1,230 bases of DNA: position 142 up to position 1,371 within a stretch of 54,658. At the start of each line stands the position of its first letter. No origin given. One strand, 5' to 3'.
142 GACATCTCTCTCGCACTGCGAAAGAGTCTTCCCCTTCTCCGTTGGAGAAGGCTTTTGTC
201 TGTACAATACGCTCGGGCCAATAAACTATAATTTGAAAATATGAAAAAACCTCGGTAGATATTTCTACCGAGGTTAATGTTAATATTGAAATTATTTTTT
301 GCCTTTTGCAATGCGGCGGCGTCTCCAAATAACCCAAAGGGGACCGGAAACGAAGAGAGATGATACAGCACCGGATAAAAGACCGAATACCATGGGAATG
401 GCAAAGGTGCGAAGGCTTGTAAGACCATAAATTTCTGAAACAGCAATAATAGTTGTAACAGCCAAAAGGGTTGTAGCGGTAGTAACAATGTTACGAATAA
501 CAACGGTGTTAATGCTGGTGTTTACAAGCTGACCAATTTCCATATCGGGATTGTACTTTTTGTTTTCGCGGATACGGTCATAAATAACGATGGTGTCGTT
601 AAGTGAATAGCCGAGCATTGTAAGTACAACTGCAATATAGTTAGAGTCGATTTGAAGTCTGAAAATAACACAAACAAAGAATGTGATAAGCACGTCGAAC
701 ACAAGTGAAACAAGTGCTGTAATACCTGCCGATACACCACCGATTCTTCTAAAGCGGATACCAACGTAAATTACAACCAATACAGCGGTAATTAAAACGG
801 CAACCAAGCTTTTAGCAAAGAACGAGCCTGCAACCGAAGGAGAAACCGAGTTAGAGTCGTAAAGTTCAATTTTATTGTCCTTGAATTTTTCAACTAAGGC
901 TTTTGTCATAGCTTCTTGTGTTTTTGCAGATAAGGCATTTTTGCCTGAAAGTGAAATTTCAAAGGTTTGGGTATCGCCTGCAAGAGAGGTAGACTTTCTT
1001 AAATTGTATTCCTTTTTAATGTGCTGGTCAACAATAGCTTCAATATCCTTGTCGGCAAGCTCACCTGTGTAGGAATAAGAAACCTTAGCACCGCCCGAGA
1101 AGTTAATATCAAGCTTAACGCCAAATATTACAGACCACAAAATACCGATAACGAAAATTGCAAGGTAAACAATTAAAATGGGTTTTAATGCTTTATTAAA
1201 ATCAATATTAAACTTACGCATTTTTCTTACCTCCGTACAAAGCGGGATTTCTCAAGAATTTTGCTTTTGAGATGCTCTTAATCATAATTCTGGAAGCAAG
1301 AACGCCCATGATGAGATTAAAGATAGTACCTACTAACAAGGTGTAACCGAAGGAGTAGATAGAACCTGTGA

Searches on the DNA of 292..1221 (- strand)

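Call 42: search_rna_families(sources=[L012, L016, L017, L034, L048, L051, L100, L112, L108, L063, L061, L018, L023, L071, L084, L038, L119, L120], threshold=gathering)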
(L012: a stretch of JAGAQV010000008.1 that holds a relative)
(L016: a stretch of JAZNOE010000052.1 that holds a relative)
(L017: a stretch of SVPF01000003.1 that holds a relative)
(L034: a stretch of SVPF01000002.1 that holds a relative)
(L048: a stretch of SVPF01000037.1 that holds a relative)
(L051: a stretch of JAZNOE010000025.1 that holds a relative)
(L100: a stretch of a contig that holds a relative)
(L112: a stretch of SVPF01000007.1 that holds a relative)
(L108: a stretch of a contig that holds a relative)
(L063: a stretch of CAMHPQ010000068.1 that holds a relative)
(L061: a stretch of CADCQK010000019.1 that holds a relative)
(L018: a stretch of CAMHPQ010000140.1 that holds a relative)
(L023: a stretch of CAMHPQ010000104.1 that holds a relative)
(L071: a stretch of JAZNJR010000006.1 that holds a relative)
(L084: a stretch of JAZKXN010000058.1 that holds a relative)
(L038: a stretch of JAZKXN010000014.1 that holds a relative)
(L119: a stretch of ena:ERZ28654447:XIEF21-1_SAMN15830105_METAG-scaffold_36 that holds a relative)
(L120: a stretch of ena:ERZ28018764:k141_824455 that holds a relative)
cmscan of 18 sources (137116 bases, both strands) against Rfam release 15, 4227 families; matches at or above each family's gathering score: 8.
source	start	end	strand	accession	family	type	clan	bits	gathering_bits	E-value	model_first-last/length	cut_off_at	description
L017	805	971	-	RF00168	Lysine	Cis-reg; riboswitch;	-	105.7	30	8.2e-27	1-182/182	no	Lysine riboswitch aptamer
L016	1287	1360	-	RF00005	tRNA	Gene; tRNA;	CL00001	68.3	29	1.9e-12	1-71/71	no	tRNA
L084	6237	6308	+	RF00005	tRNA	Gene; tRNA;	CL00001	66.6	29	6e-12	1-71/71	no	tRNA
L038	636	708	-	RF00005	tRNA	Gene; tRNA;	CL00001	61.4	29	1.5e-10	1-71/71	no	tRNA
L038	908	978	+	RF00005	tRNA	Gene; tRNA;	CL00001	59.9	29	4e-10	1-71/71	no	tRNA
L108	892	975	+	RF00005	tRNA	Gene; tRNA;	CL00001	58.2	29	1.2e-09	1-71/71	no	tRNA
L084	1406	1479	+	RF00005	tRNA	Gene; tRNA;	CL00001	53.2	29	2.7e-08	1-71/71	no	tRNA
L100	7756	7827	-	RF00005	tRNA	Gene; tRNA;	CL00001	36.6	29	0.001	1-71/71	no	tRNA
